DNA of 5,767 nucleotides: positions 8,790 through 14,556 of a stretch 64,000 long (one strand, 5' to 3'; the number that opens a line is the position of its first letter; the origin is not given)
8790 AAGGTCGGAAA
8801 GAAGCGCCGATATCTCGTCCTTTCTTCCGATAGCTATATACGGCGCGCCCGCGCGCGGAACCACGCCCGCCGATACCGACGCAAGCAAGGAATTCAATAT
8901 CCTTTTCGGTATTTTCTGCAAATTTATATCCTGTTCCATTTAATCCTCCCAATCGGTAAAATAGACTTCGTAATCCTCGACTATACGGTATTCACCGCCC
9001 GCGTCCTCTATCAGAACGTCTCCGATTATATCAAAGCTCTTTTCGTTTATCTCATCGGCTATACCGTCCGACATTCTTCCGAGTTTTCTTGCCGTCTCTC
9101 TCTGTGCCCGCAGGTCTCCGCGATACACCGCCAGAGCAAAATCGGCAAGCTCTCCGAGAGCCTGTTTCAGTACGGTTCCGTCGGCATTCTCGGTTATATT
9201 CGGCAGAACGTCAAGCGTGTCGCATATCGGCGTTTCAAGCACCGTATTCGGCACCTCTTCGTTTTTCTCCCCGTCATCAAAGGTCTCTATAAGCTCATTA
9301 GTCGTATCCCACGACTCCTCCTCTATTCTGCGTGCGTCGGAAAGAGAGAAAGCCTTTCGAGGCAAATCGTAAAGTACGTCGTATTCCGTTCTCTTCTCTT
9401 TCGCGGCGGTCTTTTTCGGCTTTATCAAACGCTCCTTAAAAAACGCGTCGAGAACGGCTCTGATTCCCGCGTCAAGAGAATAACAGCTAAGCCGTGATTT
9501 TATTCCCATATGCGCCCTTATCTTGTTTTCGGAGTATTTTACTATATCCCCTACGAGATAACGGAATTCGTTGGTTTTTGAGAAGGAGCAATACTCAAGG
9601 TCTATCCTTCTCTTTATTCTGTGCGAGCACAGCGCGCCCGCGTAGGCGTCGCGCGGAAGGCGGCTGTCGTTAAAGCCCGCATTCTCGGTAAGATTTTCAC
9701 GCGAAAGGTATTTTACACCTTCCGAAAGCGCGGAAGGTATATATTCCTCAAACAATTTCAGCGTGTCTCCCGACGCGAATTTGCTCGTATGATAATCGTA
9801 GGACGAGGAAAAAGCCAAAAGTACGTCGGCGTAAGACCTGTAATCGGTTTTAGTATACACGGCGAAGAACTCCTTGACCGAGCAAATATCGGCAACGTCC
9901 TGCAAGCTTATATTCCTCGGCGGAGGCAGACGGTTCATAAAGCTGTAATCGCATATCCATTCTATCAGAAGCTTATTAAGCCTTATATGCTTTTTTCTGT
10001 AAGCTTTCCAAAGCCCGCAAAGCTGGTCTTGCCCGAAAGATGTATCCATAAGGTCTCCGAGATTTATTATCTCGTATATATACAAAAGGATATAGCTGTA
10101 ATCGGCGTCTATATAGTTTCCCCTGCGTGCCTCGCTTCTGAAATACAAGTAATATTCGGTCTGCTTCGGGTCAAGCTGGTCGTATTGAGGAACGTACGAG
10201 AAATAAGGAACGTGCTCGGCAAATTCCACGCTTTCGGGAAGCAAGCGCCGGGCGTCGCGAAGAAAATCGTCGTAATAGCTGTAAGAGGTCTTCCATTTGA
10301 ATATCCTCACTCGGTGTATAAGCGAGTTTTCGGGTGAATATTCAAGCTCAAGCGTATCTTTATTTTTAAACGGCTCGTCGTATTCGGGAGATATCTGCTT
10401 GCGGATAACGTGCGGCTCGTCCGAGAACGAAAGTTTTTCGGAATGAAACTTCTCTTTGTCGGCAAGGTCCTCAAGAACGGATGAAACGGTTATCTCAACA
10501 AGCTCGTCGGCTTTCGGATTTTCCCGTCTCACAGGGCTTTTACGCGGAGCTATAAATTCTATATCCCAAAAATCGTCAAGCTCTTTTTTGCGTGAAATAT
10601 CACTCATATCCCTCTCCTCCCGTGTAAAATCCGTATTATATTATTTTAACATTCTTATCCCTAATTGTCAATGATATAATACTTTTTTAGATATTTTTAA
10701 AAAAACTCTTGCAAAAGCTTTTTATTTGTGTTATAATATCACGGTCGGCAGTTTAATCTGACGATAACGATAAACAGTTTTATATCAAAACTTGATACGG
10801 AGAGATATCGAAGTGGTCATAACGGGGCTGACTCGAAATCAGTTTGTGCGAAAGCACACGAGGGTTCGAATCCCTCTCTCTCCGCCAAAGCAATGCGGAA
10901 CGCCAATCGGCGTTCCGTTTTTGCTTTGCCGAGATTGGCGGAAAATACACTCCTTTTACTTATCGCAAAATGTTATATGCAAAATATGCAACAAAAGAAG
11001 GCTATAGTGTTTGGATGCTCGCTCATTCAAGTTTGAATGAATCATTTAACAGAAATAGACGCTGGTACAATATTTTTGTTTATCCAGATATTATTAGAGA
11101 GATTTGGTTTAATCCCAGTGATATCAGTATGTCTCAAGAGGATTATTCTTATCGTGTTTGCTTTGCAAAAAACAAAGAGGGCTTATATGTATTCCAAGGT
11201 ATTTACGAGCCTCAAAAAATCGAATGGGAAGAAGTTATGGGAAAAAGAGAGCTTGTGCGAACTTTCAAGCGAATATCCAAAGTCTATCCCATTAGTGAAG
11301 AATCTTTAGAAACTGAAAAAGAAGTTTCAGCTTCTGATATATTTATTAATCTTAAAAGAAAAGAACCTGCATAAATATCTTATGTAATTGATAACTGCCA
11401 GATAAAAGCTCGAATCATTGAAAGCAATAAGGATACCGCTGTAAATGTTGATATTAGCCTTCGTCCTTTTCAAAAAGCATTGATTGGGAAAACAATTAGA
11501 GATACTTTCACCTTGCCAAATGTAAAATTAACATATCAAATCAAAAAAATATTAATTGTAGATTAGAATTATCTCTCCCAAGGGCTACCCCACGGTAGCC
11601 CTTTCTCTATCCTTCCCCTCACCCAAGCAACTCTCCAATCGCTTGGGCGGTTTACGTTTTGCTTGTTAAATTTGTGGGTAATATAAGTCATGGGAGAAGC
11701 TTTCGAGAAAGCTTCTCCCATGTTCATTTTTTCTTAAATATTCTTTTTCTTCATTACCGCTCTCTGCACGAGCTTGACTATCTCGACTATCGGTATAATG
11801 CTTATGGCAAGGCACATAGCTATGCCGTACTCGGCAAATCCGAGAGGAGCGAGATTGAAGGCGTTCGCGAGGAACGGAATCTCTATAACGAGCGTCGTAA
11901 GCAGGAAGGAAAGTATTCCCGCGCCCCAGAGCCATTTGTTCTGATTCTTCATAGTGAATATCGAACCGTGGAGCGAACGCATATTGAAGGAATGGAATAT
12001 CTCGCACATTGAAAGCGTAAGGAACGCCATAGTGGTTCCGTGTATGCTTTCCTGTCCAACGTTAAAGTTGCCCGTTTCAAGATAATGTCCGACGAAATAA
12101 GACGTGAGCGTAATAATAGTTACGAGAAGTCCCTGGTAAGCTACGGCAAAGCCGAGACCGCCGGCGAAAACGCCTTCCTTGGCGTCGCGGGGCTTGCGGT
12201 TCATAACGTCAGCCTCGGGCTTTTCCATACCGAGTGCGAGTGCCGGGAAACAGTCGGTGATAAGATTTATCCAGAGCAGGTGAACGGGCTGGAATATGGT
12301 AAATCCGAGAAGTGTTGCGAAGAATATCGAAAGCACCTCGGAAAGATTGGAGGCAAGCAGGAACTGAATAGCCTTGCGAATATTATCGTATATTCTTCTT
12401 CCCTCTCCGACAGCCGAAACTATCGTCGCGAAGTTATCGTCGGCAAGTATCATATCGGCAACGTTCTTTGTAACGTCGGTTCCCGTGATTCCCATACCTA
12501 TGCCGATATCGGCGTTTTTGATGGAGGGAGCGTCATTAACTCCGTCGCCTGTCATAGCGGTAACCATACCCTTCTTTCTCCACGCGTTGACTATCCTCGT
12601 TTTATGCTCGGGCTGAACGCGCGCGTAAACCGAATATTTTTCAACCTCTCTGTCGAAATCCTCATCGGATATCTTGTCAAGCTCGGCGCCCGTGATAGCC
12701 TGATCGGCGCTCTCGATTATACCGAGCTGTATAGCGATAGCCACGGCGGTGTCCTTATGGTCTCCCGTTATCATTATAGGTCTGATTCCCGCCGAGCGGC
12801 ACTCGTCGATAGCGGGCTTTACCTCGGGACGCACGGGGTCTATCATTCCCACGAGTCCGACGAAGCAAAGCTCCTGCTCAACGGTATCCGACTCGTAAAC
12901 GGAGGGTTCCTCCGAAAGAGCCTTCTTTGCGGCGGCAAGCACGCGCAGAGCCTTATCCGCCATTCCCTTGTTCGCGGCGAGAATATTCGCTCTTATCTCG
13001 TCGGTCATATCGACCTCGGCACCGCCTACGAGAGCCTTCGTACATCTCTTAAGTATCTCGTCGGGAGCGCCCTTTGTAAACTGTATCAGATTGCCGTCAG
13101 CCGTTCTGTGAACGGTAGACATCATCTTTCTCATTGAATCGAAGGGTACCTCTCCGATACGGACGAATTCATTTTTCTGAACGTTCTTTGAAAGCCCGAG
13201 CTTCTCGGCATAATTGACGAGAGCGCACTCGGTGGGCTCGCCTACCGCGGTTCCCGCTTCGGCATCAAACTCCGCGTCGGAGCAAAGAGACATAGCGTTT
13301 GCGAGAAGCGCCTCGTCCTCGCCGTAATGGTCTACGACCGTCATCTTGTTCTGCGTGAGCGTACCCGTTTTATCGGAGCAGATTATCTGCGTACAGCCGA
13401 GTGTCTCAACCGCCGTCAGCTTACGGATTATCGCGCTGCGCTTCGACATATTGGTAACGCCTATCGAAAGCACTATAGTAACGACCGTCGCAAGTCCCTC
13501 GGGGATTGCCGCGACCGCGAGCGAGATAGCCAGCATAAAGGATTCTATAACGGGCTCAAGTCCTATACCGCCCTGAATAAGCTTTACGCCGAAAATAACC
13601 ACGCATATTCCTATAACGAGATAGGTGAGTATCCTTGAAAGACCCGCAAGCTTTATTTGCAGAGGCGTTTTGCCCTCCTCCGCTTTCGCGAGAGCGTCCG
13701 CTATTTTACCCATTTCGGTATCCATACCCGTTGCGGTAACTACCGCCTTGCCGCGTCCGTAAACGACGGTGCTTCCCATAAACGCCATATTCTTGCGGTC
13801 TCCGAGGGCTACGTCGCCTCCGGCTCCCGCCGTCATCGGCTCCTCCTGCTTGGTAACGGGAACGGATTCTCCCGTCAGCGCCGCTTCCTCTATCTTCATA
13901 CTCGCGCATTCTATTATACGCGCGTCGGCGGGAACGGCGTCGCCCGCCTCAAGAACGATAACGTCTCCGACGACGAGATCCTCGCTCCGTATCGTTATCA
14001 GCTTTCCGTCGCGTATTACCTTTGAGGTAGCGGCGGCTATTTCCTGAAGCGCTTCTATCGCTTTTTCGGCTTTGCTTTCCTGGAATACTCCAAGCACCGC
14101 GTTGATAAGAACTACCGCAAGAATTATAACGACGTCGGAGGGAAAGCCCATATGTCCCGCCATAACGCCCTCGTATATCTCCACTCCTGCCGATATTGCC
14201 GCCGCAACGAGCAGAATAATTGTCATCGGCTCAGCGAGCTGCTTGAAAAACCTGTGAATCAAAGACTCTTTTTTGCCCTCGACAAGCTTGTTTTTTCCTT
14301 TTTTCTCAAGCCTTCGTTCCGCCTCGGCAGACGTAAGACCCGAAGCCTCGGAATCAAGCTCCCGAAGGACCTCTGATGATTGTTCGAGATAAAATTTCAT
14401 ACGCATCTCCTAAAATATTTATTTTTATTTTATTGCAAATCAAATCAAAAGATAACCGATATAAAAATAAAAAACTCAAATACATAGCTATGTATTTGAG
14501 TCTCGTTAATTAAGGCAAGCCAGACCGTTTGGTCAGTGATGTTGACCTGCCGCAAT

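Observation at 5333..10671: Three-gene TerB-N/TerB-C + DUF2791-type ATPase + Lhr-like helicase operon (Shango-type architecture) wedged between the ilvA leader and tRNA-Ser: candidate anti-phage system of unknown mechanism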

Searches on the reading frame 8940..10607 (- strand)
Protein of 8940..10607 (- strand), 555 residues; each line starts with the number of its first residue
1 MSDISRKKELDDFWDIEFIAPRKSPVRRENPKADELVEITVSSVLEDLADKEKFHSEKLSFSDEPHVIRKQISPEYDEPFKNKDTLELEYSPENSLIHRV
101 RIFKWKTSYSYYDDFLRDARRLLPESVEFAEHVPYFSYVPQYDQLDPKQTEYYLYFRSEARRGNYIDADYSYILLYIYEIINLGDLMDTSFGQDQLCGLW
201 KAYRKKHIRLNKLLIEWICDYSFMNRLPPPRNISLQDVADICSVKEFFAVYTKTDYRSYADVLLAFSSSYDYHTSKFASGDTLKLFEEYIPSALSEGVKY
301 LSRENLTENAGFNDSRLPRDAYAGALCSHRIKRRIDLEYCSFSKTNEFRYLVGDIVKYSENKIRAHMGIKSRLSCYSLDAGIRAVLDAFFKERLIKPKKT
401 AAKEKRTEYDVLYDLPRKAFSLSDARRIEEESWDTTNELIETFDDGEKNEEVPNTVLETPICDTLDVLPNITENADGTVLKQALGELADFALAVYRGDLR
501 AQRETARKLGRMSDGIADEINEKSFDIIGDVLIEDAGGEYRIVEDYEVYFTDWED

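Call 7: search_protein_families(library=pfam, proteins=[window:8940-10607:-], max_evalue=0.01)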
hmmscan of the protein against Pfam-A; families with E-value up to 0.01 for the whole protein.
window:8940-10607:- (555 aa): 3 families
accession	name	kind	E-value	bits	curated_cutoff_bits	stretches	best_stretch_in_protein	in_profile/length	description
PF13208.11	TerB_N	-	3e-13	50.4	25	1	127-226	44-136/207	TerB N-terminal domain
PF15615.11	TerB_C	-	4.7e-09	37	26.3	1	427-546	26-143/148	TerB-C domain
PF25477.1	RESC1_2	-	0.0049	16.2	27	1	353-446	229-312/315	RESC1/2 CYTH-like domain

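Call 8: search_protein_families(library=padloc, proteins=[window:8940-10607:-], max_evalue=0.01)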
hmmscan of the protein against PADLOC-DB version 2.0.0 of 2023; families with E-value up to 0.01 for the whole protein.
window:8940-10607:- (555 aa): 1 family
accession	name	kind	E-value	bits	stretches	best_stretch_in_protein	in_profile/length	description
PDLC03958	SngA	-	3.7e-45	153.5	1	63-547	66-520/528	-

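Call 16: search_protein_families(library=ncbifam, proteins=[window:8940-10607:-], max_evalue=0.01)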
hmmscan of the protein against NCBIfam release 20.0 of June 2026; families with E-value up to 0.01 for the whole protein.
window:8940-10607:- (555 aa): 0 families

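Call 24: search_solved_structures(query=window:8940-10607:-, max_evalue=1)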
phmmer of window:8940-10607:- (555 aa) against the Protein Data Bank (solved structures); distinct sequences matched with E-value up to 1: 0.

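Call 28: find_homologous_proteins(query=window:8940-10607:-, max_evalue=0.00001)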
Query window:8940-10607:- (555 aa): 686 proteins with E <= 0.00001 among 8000 candidates; the best 120 are listed.
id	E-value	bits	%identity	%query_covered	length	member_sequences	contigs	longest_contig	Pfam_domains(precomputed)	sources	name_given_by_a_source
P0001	0.0e+0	1258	100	100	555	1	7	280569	PF13208.12,PF15615.12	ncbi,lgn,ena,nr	ncbi:MAG: TerB N-terminal domain-containing protein [Clostridia bacterium]|nr:TerB N-terminal domain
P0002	6.6e-213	727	61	99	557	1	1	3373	PF13208.12,PF15615.12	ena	-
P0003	2.6e-209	715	60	99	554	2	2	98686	PF13208.12,PF15615.12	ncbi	-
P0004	8.0e-203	693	59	98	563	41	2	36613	PF13208.12,PF15615.12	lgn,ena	-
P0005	1.8e-199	682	57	99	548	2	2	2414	PF13208.12,PF15615.12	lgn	-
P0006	1.8e-197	676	58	99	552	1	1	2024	PF13208.12,PF15615.12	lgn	-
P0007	2.4e-195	669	58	100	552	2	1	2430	PF13208.12,PF15615.12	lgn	-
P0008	1.8e-194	666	57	99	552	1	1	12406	PF13208.12,PF15615.12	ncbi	-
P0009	5.3e-194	664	57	98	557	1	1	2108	PF13208.12,PF15615.12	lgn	-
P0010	5.4e-193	661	57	99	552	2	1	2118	PF13208.12,PF15615.12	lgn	-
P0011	1.7e-189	649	55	99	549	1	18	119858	PF13208.12,PF15615.12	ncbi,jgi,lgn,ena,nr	ncbi:MAG: hypothetical protein E7679_03500 [Ruminococcaceae bacterium]|nr:hypothetical protein [Osci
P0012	5.2e-189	648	57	99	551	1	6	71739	PF13208.12,PF15615.12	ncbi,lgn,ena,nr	ncbi:MAG: TerB N-terminal domain-containing protein [Clostridia bacterium]|nr:TerB N-terminal domain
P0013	8.1e-189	647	55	99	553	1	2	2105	PF13208.12,PF15615.12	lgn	-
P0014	3.0e-187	642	56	99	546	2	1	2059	PF13208.12,PF15615.12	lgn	-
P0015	1.2e-186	640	57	99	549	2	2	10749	PF13208.12,PF15615.12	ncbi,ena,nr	ncbi:MAG: TerB N-terminal domain-containing protein [Clostridia bacterium]|nr:TerB N-terminal domain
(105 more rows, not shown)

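Call 50: predict_structure(alignment_id=A1)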
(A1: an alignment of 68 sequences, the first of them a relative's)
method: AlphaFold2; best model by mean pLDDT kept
length: 555 residues; sequences in the alignment: 68
mean_pLDDT: 83.4   pTM: 0.61
mean pLDDT of the five models: 83.4, 82.2, 82.1, 81.9, 81.3
residues with pLDDT >= 90: 330; 70-90: 107; 50-70: 39; < 50: 79
segments of 3 or more residues with pLDDT < 50: 31-62, 64-73, 75-80, 447-472
pLDDT, mean of each block of 10 residues (from residue 1): 71 76 60 44 45 43 48 49 83 93 89 95 98 97 98 98 98 98 96 98 97 98 97 90 92 87 88 94 96 95 68 83 94 94 78 96 94 88 97 85 68 71 87 87 60 42 40 68 97 97 98 98 95 94 95 87
secondary structure, 60 per line:
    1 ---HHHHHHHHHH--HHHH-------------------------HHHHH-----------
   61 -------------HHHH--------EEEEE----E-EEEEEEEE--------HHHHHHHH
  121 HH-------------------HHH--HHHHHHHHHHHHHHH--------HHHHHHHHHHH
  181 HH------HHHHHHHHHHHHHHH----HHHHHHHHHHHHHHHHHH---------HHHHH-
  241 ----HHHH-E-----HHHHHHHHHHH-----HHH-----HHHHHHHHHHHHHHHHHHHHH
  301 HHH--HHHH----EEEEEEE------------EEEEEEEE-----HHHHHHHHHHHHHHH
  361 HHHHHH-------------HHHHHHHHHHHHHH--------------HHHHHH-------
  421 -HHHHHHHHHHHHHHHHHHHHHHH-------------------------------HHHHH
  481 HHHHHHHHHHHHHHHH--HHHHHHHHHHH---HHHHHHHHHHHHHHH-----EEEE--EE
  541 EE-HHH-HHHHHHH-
elements in order: H4-13 H16-19 H45-49 H74-77 E86-90 E97-104 H113-122 H147-161 H170-182 H189-203 H208-225 H235-239 H245-248 H256-266 H280-303 H306-309 E314-320 E333-340 H346-366 H380-393 H408-413 H422-444 H476-496 H499-509 H513-527 E533-536 E539-542 H548-554

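Call 72: search_protein_families(library=phrogs, proteins=[window:8940-10607:-], max_evalue=0.01)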
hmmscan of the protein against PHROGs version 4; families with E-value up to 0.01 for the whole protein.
window:8940-10607:- (555 aa): 0 families

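Call 82: fold_search(model_id=the predicted structure, library=viral)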
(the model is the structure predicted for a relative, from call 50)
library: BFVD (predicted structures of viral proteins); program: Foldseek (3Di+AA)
matches with E <= 10: 127; with E <= 0.001: 0
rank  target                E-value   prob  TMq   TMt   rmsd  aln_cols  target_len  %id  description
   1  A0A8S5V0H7            4.1e-02  0.69  0.11  0.19  20.0       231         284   12  Uncharacterized protein [Podoviridae sp. ctJDl18]
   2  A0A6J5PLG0            2.5e-01  0.97  0.11  0.49   4.0        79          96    9  HTH lysR-type domain-containing protein [uncultured Caudovirales phage]
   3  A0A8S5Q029            4.8e-01  0.93  0.11  0.17   3.5        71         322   11  Transcriptional regulator [Siphoviridae sp. ctMOb8]
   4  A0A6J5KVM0            1.0e+00  0.09  0.06  0.06  20.2       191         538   12  PolyPPase_VTC_like domain containing protein [uncultured Caudovirales phage]
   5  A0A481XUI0            1.0e+00  0.04  0.09  0.11  21.7       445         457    9  Putative glycoprotein 1 [Anopheles darlingi virus]
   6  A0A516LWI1            1.0e+00  0.01  0.06  0.07  33.3       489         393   12  (no name in the UniProt tables at hand)
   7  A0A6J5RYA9            1.6e+00  0.02  0.08  0.08  26.9       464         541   13  Uncharacterized protein [uncultured Caudovirales phage]
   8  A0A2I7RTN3            1.7e+00  0.06  0.08  0.13  31.8       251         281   10  (no name in the UniProt tables at hand)
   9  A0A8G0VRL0            1.7e+00  0.03  0.09  0.08  22.2       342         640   10  (no name in the UniProt tables at hand)
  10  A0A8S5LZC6            1.8e+00  0.84  0.07  0.72   2.4        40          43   35  TerB-C domain (Fragment) [Siphoviridae sp. ctCsv15]
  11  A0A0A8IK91            2.0e+00  0.02  0.08  0.13  27.6       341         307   10  (no name in the UniProt tables at hand)
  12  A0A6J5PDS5            2.1e+00  0.03  0.10  0.10  32.1       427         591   11  Uncharacterized protein [uncultured Caudovirales phage]
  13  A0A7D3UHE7            2.3e+00  0.08  0.06  0.14  31.1       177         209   14  (no name in the UniProt tables at hand)
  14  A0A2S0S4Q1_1          2.3e+00  0.02  0.08  0.04  26.1       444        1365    9  Polyprotein [Beult virus]
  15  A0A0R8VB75            2.3e+00  0.02  0.07  0.08  25.6       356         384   11  (no name in the UniProt tables at hand)
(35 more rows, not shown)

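Call 87: search_protein_representatives(protein=window:8940-10607:-)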
Query: 555 residues. Proteins with E-value up to 0.001 (for the whole library): 1839; up to 1e-10: 1009; up to 1e-30: 431. The best 150 are listed.
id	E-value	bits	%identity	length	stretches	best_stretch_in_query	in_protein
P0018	3.6e-184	630.0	56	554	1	4-552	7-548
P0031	5.8e-130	451.1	44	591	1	4-551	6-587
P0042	3.8e-126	438.5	45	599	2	52-551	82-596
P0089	8.9e-122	424.1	45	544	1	1-547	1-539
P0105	2.1e-120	419.6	42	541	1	4-552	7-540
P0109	3.1e-120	419.0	44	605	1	9-547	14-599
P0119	2.3e-119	416.1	44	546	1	6-550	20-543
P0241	7.9e-119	414.4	56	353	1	196-550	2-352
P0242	3.8e-118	412.1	44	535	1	8-547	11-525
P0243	5.8e-117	408.2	42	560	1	6-550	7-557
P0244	1.7e-116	406.7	45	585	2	63-455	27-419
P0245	1.1e-115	404.0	40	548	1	5-547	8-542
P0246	3.1e-115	402.5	40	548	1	8-547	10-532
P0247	5.9e-115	401.6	42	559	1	6-553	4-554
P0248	1.4e-114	400.3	41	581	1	6-549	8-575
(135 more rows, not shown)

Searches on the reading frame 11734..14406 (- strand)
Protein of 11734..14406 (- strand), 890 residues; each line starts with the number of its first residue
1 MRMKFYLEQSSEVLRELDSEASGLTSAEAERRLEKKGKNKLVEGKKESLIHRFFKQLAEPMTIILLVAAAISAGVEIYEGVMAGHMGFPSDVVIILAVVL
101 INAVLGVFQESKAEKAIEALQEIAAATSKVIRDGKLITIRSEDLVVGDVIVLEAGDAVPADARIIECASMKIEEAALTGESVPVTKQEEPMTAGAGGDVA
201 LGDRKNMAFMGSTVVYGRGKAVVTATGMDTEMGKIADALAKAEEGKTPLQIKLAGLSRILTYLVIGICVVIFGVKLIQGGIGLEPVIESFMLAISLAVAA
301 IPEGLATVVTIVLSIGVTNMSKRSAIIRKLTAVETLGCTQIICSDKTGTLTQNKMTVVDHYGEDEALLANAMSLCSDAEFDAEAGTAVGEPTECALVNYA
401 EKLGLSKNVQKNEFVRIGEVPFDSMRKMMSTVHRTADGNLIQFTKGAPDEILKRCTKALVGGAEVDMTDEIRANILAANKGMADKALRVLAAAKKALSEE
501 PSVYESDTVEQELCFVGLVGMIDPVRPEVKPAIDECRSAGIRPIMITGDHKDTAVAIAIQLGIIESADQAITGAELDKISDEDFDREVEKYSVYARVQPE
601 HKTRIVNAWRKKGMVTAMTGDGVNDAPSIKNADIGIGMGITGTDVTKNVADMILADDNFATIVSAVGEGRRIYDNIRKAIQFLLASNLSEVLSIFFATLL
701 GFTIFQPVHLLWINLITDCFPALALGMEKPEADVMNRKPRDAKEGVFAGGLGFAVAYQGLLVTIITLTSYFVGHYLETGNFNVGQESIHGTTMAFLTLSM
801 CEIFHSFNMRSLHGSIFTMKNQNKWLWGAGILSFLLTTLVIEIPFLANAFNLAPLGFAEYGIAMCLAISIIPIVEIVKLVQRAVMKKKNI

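Call 7: search_protein_families(library=pfam, proteins=[window:11734-14406:-], max_evalue=0.01)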
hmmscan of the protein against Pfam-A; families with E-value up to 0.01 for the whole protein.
window:11734-14406:- (890 aa): 6 families
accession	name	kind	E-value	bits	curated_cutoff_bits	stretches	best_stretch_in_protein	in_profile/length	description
PF00689.26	Cation_ATPase_C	-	3.4e-52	177.2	27.3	1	703-880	2-175/175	Cation transporting ATPase, C-terminus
PF00122.25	E1-E2_ATPase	-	7.8e-52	175.9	28.1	1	124-323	3-181/181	E1-E2 ATPase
PF13246.12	Cation_ATPase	-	1.2e-23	83.4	21.7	1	374-457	2-90/91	Cation transport ATPase (P-type)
PF00690.31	Cation_ATPase_N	-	3.7e-20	71.8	20.4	1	9-72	5-69/69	Cation transporter/ATPase, N-terminus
PF00702.32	Hydrolase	-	1.8e-18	68.1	26.4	1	341-633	3-191/191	haloacid dehalogenase-like hydrolase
PF12710.13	HAD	-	0.0027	18.6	27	1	508-627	68-186/189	haloacid dehalogenase-like hydrolase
